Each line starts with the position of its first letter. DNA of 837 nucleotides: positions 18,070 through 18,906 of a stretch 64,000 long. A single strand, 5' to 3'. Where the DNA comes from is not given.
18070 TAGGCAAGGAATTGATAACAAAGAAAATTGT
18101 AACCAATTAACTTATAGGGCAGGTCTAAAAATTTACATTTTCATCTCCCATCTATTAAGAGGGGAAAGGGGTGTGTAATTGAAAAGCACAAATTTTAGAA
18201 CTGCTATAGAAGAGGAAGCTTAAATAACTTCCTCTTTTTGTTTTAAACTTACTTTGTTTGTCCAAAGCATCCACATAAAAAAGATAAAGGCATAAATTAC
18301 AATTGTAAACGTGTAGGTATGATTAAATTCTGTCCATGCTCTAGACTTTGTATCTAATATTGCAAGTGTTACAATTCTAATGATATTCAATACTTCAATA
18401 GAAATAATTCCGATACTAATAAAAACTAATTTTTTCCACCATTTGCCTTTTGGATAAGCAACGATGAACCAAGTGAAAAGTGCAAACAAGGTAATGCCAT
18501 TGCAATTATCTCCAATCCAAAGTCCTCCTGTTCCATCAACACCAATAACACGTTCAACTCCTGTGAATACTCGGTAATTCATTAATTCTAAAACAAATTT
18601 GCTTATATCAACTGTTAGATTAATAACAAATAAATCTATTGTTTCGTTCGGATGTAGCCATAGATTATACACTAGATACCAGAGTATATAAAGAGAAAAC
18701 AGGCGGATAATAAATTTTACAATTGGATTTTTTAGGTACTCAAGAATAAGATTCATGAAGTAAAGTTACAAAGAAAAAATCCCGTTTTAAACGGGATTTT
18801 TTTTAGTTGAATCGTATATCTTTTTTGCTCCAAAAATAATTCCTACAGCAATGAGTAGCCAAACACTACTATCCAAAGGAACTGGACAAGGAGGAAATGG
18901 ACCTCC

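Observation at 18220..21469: XrtF-like exosortase in one transcription unit with a T9SS cargo gene and a 74-aa protein carrying a PEP-CTERM-like tail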

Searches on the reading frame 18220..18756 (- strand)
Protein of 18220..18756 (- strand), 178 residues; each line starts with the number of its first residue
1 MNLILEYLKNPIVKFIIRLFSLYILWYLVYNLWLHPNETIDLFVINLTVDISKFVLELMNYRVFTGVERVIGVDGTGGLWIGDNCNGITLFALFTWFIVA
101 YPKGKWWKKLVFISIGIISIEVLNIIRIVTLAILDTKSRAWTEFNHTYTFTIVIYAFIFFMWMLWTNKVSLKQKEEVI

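Call 3: search_protein_families(library=ncbifam, proteins=[window:18220-18756:-], max_evalue=1)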
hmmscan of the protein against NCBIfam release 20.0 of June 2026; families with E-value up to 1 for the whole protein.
window:18220-18756:- (178 aa): 11 families
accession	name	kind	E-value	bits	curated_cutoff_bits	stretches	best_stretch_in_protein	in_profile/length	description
NF046081.1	exosort_XrtX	exception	1.3e-51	174.8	170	1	10-174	2-167/168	exosortase X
NF046083.1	exosort_XrtY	exception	1.2e-19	70.9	160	1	13-165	5-167/168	exosortase Y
TIGR04128.1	exoso_Fjoh_1448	exception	3.4e-18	66.4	90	1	10-170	6-173/174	exosortase family protein XrtF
TIGR04178.1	exo_archaeo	signature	5.5e-14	52.2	23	1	81-165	3-93/97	exosortase/archaeosortase family protein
TIGR04177.1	exosort_XrtH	exception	1.6e-13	51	86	1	45-168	32-154/158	exosortase H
TIGR04144.1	archaeo_VPXXXP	exception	6.2e-07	29.5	150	1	16-169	1-153/156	archaeosortase B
TIGR04300.1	exosort_XrtM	exception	4.6e-06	27.2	125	1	37-168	13-146/150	exosortase family protein XrtM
TIGR03762.1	archaeo_artC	exception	5.5e-05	23.1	100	1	15-160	113-269/274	archaeosortase C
NF033505.2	paceosortase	exception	0.00038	20.6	80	1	38-166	20-145/167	pacearchaeosortase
TIGR03110.1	exosort_Gpos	exception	0.0022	17.9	102.75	1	12-163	24-173/187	exosortase family protein XrtG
TIGR04175.1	archaeo_artD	exception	0.014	15.3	125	1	16-167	6-140/150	archaeosortase D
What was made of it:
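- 18220..18756 (-): xrtX, exosortase X (178 aa). Putative catalytic Cys85 (18502-18504), Arg127 (18376-18378) and His146 (18319-18321). NF046081 at 174.8 bits against a cut-off of 170; TIGR04178 at 52.2 against 23; XrtF at only 66.4 against 90 (call 3).
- On Exosortase X system (NCBIfam NF046080/81/82): 174.8 bits against 170, with the whole model aligned (2-167 of 168) (call 3). TIGR04178 at 52.2 against 23 (call 3).
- The XrtF model gives a sub-threshold hit (66.4 bits; call 3). TIGR04128 scores 66.4 against a cut-off of 90, while NF046081 (XrtX) scores 174.8 against 170 (call 3). A curated protein model recognises it (call 3).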

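Call 4: search_protein_families(library=pfam, proteins=[window:18220-18756:-], max_evalue=1)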
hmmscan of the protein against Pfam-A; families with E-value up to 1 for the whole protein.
window:18220-18756:- (178 aa): 2 families
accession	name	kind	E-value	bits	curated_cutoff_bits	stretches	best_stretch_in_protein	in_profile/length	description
PF09721.15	Exosortase_EpsH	-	1.8e-10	41.1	25.7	1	19-165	103-251/254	Transmembrane exosortase (Exosortase_EpsH)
PF23778.1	Phage_holin_2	-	0.48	11.1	32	1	89-167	6-85/92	Putative phage holin family 2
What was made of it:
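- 18220..18756 (-): Pfam PF09721 at 41.1 bits (call 4).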

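Call 9: find_homologous_proteins(query=window:18220-18756:-, max_evalue=0.00001)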
Query window:18220-18756:- (178 aa): 306 proteins with E <= 0.00001 among 341 candidates; the best 120 are listed.
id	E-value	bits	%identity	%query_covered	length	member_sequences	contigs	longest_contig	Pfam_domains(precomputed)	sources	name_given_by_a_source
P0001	2.1e-110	385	99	100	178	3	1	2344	PF09721.16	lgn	-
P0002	9.8e-87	308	75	98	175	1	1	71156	PF09721.16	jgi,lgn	-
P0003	5.9e-85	302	75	99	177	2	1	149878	PF09721.16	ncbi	-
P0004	2.2e-80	287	74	96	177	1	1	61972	PF09721.16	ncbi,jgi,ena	jgi:exosortase/archaeosortase family protein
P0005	1.3e-78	281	72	96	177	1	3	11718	PF09721.16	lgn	-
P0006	5.6e-77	276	72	95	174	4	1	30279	PF09721.16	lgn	-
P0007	8.7e-77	275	72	92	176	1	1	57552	PF09721.16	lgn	-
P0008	1.1e-76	275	70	96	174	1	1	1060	PF09721.16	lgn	-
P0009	1.3e-76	274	75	92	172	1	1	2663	PF09721.16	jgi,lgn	-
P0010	1.8e-76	274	70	96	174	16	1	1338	PF09721.16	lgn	-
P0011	9.8e-76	272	73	95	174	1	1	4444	PF09721.16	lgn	-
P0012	2.9e-75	270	70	96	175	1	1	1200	PF09721.16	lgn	-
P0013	8.4e-75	269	67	96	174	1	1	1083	PF09721.16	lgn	-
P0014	1.4e-74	268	71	95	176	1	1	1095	PF09721.16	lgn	-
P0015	5.1e-74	266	72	93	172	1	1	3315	PF09721.16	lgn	-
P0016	5.3e-74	266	71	95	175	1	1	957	PF09721.16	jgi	jgi:exosortase family protein XrtF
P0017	1.3e-73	265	66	96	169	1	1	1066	PF09721.16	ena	-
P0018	1.7e-73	264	66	97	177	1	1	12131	PF09721.16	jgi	jgi:exosortase family protein XrtF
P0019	4.9e-73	263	69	98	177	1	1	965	PF09721.16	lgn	-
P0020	9.0e-73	262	67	94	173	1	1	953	PF09721.16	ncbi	-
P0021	1.0e-72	262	72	94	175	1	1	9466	PF09721.16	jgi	jgi:exosortase family protein XrtF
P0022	1.4e-72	261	65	94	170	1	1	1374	PF09721.16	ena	-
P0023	2.2e-72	261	68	99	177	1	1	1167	PF09721.16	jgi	jgi:exosortase family protein XrtF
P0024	3.0e-72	260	72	95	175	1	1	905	PF09721.16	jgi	jgi:exosortase family protein XrtF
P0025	8.0e-72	259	68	96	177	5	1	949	PF09721.16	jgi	jgi:exosortase family protein XrtF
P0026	1.4e-71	258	70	94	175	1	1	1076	PF09721.16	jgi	jgi:exosortase family protein XrtF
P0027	1.9e-71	258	69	97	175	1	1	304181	PF09721.16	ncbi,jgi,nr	ncbi:MAG: Transrane exosortase (Exosortase EpsH) [Bacteroidetes bacterium]|jgi:exosortase family pro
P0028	2.0e-71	258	69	96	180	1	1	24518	PF09721.16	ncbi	ncbi:MAG: exosortase X [Bacteroidota bacterium]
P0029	2.2e-71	257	69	95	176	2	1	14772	PF09721.16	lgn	-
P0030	2.4e-71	257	67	96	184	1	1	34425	PF09721.16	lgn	-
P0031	2.9e-71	257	64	95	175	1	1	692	PF09721.16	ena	-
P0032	4.5e-71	256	66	94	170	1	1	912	PF09721.16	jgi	jgi:exosortase family protein XrtF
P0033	4.8e-71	256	64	98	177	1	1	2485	PF09721.16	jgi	jgi:exosortase family protein XrtF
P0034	5.2e-71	256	69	94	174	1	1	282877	PF09721.16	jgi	jgi:exosortase family protein XrtF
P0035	5.3e-71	256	66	99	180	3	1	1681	PF09721.16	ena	-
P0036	5.4e-71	256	64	95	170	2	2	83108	PF09721.16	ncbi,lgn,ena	-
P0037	6.1e-71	256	67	94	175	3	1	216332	PF09721.16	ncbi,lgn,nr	ncbi:MAG: hypothetical protein JWP12_4 [Bacteroidetes bacterium]|nr:hypothetical protein [Bacteroido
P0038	6.7e-71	256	68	96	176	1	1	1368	PF09721.16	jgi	jgi:exosortase family protein XrtF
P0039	7.7e-71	256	69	97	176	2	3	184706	PF09721.16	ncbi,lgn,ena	ncbi:MAG TPA: archaeosortase/exosortase family protein [Bacteroidia bacterium]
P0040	7.9e-71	256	65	94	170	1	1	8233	PF09721.16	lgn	-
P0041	9.6e-71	255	71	96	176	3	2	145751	PF09721.16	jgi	jgi:exosortase family protein XrtF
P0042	1.3e-70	255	68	96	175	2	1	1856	PF09721.16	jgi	jgi:exosortase family protein XrtF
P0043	1.4e-70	255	67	94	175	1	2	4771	PF09721.16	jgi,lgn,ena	jgi:exosortase family protein XrtF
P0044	1.7e-70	255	65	94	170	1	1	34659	PF09721.16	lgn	-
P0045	1.7e-70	255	66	95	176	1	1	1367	PF09721.16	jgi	jgi:exosortase family protein XrtF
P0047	2.1e-70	254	64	94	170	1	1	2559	PF09721.16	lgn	-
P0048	2.2e-70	254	67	92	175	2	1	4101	PF09721.16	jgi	jgi:exosortase/archaeosortase family protein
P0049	2.3e-70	254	67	94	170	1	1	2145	PF09721.16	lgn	-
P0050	2.8e-70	254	68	94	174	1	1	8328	PF09721.16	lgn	-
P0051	3.6e-70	253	66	94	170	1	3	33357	PF09721.16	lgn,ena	-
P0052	4.2e-70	253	72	88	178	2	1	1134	PF09721.16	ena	-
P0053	4.6e-70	253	69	91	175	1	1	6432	PF09721.16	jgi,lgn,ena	-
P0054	5.3e-70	253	68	93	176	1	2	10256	PF09721.16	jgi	jgi:exosortase family protein XrtF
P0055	5.8e-70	253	66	94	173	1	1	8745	PF09721.16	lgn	-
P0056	5.9e-70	253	68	94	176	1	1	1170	PF09721.16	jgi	jgi:exosortase family protein XrtF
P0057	7.2e-70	253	65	94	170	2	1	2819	PF09721.16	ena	-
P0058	1.2e-69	252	64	95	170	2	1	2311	PF09721.16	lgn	-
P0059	1.6e-69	251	66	94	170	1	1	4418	PF09721.16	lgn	-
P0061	1.9e-69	251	65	94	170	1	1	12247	PF09721.16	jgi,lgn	jgi:exosortase family protein XrtF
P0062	2.0e-69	251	71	92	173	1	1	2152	PF09721.16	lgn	-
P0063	2.4e-69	251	68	94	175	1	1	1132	PF09721.16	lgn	-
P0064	2.9e-69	251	70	94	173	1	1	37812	PF09721.16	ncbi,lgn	-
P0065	3.2e-69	250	68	93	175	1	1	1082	PF09721.16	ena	-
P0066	3.4e-69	250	65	94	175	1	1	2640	PF09721.16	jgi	jgi:exosortase/archaeosortase family protein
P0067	3.6e-69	250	65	96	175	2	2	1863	PF09721.16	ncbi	-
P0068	4.2e-69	250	67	94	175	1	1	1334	PF09721.16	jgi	jgi:exosortase family protein XrtF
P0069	5.3e-69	250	66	95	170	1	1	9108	PF09721.16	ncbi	-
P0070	6.0e-69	250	65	94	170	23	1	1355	PF09721.16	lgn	-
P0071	8.9e-69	249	63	94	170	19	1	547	PF09721.16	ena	-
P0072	9.1e-69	249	72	89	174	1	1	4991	PF09721.16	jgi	-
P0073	1.0e-68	249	61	98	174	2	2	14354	PF09721.16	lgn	-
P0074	1.2e-68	248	63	95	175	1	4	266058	PF09721.16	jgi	jgi:exosortase family protein XrtF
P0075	1.3e-68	248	65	95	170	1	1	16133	PF09721.16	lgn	-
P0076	1.3e-68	248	67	93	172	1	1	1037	PF09721.16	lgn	-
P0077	1.5e-68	248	67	93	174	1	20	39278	PF09721.16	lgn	-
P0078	1.5e-68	248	63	97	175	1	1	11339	PF09721.16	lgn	-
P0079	1.5e-68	248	65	94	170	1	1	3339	PF09721.16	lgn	-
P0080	1.5e-68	248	65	94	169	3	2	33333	PF09721.16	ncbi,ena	-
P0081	1.7e-68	248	65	94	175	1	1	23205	PF09721.16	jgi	jgi:exosortase family protein XrtF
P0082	1.7e-68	248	64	94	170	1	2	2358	PF09721.16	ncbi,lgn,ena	-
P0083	2.3e-68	248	70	91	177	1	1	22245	PF09721.16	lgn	-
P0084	2.4e-68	248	68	94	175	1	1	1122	PF09721.16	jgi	-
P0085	3.0e-68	247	65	95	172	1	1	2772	PF09721.16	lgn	-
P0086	3.6e-68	247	67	93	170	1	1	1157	PF09721.16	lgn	-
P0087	4.1e-68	247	64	95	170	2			PF09721.16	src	-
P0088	4.5e-68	247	65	94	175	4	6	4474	PF09721.16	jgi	jgi:exosortase/archaeosortase family protein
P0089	4.7e-68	247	61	98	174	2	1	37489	PF09721.16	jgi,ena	jgi:exosortase family protein XrtF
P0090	5.4e-68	246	64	97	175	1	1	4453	PF09721.16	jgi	jgi:exosortase/archaeosortase family protein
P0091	6.4e-68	246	66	93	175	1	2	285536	PF09721.16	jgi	jgi:exosortase family protein XrtF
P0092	6.6e-68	246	63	94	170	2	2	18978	PF09721.16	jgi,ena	-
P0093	7.6e-68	246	64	95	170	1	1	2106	PF09721.16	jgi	-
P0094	8.0e-68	246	66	97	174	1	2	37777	PF09721.16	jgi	jgi:exosortase family protein XrtF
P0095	9.6e-68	246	66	93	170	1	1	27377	PF09721.16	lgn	-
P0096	1.1e-67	245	64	93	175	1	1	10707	PF09721.16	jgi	jgi:exosortase family protein XrtF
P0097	1.3e-67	245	63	94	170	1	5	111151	PF09721.16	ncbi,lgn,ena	-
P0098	1.8e-67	245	67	93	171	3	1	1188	PF09721.16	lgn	-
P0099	2.5e-67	244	67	94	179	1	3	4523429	PF09721.16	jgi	jgi:exosortase family protein XrtF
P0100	2.5e-67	244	61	96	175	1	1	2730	PF09721.16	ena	-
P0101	3.0e-67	244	67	93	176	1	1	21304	PF09721.16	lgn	-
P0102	3.2e-67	244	63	94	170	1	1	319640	PF09721.16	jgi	jgi:exosortase family protein XrtF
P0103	3.3e-67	244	65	94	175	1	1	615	PF09721.16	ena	-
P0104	3.9e-67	244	63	97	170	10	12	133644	PF09721.16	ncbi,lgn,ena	-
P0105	5.7e-67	243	64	94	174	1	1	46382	PF09721.16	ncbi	-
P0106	5.9e-67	243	64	94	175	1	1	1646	PF09721.16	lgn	-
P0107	1.1e-66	242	62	97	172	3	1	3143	PF09721.16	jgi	-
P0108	1.6e-66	242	64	94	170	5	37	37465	PF09721.16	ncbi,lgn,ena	-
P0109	2.2e-66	241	62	96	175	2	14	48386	PF09721.16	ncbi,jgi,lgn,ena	jgi:exosortase family protein XrtF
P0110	3.7e-66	240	62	93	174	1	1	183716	PF09721.16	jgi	jgi:exosortase family protein XrtF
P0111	4.2e-66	240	67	93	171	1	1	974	PF09721.16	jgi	jgi:exosortase/archaeosortase family protein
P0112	4.2e-66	240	64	96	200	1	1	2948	PF09721.16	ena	-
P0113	4.4e-66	240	59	97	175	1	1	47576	PF09721.16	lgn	-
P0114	4.8e-66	240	66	92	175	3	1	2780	PF09721.16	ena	-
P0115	5.0e-66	240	74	77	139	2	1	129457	PF09721.16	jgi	-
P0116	7.1e-66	239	65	94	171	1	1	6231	PF09721.16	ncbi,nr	ncbi:MAG: archaeosortase/exosortase family protein [Bacteroidia bacterium]|nr:archaeosortase/exosort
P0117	7.5e-66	239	68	94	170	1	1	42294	PF09721.16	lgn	-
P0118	7.6e-66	239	66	93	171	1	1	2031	PF09721.16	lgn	-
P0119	7.9e-66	239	65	95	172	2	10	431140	PF09721.16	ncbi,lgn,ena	-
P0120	8.1e-66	239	60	98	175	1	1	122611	PF09721.16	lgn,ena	-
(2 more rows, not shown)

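Call 13: find_related_loci(query=A1, collection=genome_contigs, flank=8000)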
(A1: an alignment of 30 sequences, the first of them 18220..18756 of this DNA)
Query A1 (178 aa) in genome_contigs; peptide patterns used: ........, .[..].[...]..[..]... (x = any residue, [..] = any of these).
155 stretches matched a pattern; 67 encode a relative of the query (tblastn E <= 1e-3); 67 distinct loci.
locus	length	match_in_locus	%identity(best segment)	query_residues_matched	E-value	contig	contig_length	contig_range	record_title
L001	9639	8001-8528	75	1-176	2e-87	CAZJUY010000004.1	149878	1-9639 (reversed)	MAG TPA_asm: uncultured Chitinophaga sp. isolate SRP287453_co1_11 genome assembly, contig: NODE_93_length_149878_cov_6.5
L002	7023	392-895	72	1-168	1e-77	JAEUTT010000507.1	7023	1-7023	MAG: Bacteroidia bacterium isolate new MAG-336 k141_738976, whole genome shotgun sequence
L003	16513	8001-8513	69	1-172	3e-75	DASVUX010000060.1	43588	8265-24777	MAG TPA_asm: Bacteroidia bacterium isolate SMAG_U3328 k141_479886, whole genome shotgun sequence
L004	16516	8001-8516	68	6-175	6e-75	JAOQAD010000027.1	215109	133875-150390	MAG: Bacteroidetes bacterium isolate RYN_273 scaffold_1126713, whole genome shotgun sequence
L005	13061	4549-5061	69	5-176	9e-75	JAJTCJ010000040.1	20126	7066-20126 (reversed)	MAG: Bacteroidetes bacterium isolate C_No_T20_B_bin.80 scaffold_1764, whole genome shotgun sequence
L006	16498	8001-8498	67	9-175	2e-74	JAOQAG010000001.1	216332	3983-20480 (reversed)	MAG: Bacteroidetes bacterium isolate RYN_276 scaffold_1234411, whole genome shotgun sequence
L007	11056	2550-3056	69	9-178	1e-74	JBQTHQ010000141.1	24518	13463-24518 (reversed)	MAG: Bacteroidota bacterium isolate SAW253 c_000000132383, whole genome shotgun sequence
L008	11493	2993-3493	64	6-173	8e-74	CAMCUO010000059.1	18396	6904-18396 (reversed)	MAG: Chitinophaga pinensis isolate TrH-25oct19-117 genome assembly, contig: TrH-25oct19-C5796, whole genome shotgun sequ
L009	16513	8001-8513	70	1-172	6e-74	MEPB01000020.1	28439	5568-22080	MAG: Bacteroidetes bacterium RIFCSPLOWO2_12_FULL_35_15 rifcsplowo2_12_scaffold_1520, whole genome shotgun sequence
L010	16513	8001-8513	65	6-177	2e-73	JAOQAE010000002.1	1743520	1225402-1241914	MAG: Bacteroidetes bacterium isolate RYN_274 scaffold_4026621, whole genome shotgun sequence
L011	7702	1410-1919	68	2-172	1e-72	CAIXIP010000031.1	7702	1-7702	MAG: uncultured Bacteroidetes bacterium isolate KT5_bin-767 genome assembly, contig: bin-767:031/358, whole genome shotg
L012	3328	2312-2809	65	6-172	5e-73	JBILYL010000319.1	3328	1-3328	MAG: Bacteroidia bacterium isolate ME2019-02-15D0_3300044639_group8_bin100 Rohwer_bin406_scaffold_34704_c1, whole genome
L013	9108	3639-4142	66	5-173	2e-72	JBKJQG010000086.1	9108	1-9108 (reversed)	MAG: Bacteroidia bacterium isolate ant_bin.490 k117_4229576, whole genome shotgun sequence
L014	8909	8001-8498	65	6-172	4e-72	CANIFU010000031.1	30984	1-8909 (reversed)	MAG: Bacteroidetes bacterium isolate RH-14apr17-211 genome assembly, contig: RH-14apr17-C3312, whole genome shotgun sequ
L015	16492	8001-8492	65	6-170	3e-72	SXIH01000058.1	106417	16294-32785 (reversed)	MAG: Bacteroidota bacterium isolate F1-120-MAGs045 F1-120__c892258, whole genome shotgun sequence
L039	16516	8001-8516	52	6-175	1e-50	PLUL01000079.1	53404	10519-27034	MAG: Bacteroidetes bacterium isolate palsa_971 73.20120700_P3D.99_contig_10621, whole genome shotgun sequence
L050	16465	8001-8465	50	15-171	5e-41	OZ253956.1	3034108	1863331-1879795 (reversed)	MAG: Vicingaceae bacterium isolate 46683767-01c6-455e-94b2-b5cb87c916ac genome assembly, chromosome: 1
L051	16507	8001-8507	44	9-174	3e-39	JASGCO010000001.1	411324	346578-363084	MAG: Sediminibacterium sp. isolate MAG03 NODE_2_length_411324_cov_22.214998, whole genome shotgun sequence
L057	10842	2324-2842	35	2-170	3e-31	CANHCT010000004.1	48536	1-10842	MAG: Hymenobacteraceae bacterium isolate RE-18aug17-212 genome assembly, contig: RE-18aug17-C747, whole genome shotgun s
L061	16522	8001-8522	35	6-176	1e-28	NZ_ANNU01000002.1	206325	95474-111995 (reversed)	Nafulsella turpanensis ZLM-10 contig0002, whole genome shotgun sequence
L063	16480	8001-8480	35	10-174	2e-28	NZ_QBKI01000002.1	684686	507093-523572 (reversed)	Pontibacter mucosus strain DSM 100162 Ga0183470_102, whole genome shotgun sequence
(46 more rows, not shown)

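Call 41: search_solved_structures(query=A1, max_evalue=1)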
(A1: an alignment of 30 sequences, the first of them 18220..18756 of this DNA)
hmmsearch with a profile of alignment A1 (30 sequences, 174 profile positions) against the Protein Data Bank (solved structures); distinct sequences matched with E-value up to 1: 2.
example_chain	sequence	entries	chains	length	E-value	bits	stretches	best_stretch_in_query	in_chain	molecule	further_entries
7zph_A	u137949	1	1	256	0.34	14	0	62-85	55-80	Pizza6-TNK-RSH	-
3jbr_E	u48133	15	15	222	0.63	13.2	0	106-157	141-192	Voltage-dependent calcium channel gamma-1 subunit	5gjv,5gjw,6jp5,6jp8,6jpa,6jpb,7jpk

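Call 45: predict_structure(alignment_id=A1)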
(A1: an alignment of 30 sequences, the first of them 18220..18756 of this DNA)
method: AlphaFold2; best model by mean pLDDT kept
length: 178 residues; sequences in the alignment: 30
mean_pLDDT: 87.1   pTM: 0.81
mean pLDDT of the five models: 87.1, 86.6, 85.0, 74.0, 73.5
residues with pLDDT >= 90: 86; 70-90: 83; 50-70: 8; < 50: 1
segments of 3 or more residues with pLDDT < 50: none
pLDDT, mean of each block of 10 residues (from residue 1): 87 92 91 78 89 97 89 85 67 92 93 95 92 88 74 91 92 73
secondary structure, 60 per line:
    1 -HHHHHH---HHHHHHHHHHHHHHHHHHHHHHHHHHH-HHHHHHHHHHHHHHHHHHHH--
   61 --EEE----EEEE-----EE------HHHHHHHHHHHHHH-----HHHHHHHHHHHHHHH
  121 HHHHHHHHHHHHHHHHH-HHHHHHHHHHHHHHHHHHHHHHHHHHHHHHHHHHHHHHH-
elements in order: H2-7 H11-37 H39-58 E63-65 E70-73 H87-100 H106-137 H139-177
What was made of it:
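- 18220..18756 (-): The AF2 model has pLDDT 87 and is a helical membrane protein (call 45).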

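Call 49: fold_search(model_id=the predicted structure, library=pdb)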
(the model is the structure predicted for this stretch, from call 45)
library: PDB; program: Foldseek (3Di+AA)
matches with E <= 10: 24; with E <= 0.001: 0
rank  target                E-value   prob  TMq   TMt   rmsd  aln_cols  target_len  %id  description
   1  6rxb_C                3.4e+00  0.09  0.23  0.23  10.6       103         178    6  Crystal structure of TetR-Q116A from Acinetobacter baumannii AYE in complex with minocycline (released 2020-07-15)
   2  3rp6                  4.6e+00  0.04  0.18  0.10   9.0        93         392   13  Crystal Structure of Klebsiella pneumoniae HpxO complexed with FAD (released 2012-05-16)
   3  8da5_D                4.8e+00  0.13  0.19  0.53  11.7        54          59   13  Coevolved affibody-Z domain pair LL1.c4 (released 2023-07-26)
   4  9l78_B                5.5e+00  0.02  0.09  0.06   8.6        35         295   20  Crystal structure of nucleotide-free human kinesin-1 motor domain (G234A mutant) (released 2025-04-23)
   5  7amv_I                5.5e+00  0.01  0.15  0.06  21.5       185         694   14  Atomic structure of the poxvirus transcription pre-initiation complex in the initially melted state (released 2021-10-06)
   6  7o8v                  5.8e+00  0.03  0.26  0.20  16.4       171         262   10  NmHR light state structure at 55 ms (50 - 60 ms) after photoexcitation determined by serial millisecond crystallography (released 2022-02-09)
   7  1i4l_A                6.1e+00  0.01  0.16  0.15  24.9       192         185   13  CRYSTAL STRUCTURE ANALYSIS OF RAC1-GDP IN COMPLEX WITH ARFAPTIN (P41) (released 2001-05-16)
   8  5lt4_D                6.5e+00  0.01  0.08  0.05   9.1        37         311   16  nucleotide-free kinesin-1 motor domain T92V mutant, P1 crystal form (released 2017-03-01)
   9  3rp8                  6.9e+00  0.02  0.14  0.08   9.4        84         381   12  Crystal Structure of Klebsiella pneumoniae R204Q HpxO complexed with FAD (released 2012-05-16)
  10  5dwk_B                7.4e+00  0.08  0.30  0.42   5.0        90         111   11  Diacylglycerol Kinase solved by multi crystal multi orientation native SAD (released 2016-03-23)
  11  7nuu_B                7.4e+00  0.02  0.12  0.06   7.8        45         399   16  Crystal structure of human AMDHD2 in complex with Zn (released 2021-04-28)
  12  3jbi_V                7.8e+00  0.04  0.22  0.27   8.9       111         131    9  MDFF model of the vinculin tail domain bound to F-actin (released 2015-11-04)
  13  8jd4_4                7.8e+00  0.01  0.15  0.06  13.7       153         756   15  Cryo-EM structure of G protein-free mGlu2-mGlu4 heterodimer in Acc state (released 2023-06-21)
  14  4brb_A                8.3e+00  0.08  0.30  0.41   5.1        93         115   11  Crystal structure of the integral membrane enzyme DgkA-ref, delta 7 (released 2014-06-18)
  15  5hle                  8.3e+00  0.01  0.09  0.06   8.5        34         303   18  Structural basis of backwards motion in kinesin-14: minus-end directed nKn664 in the ADP state (released 2017-01-25)
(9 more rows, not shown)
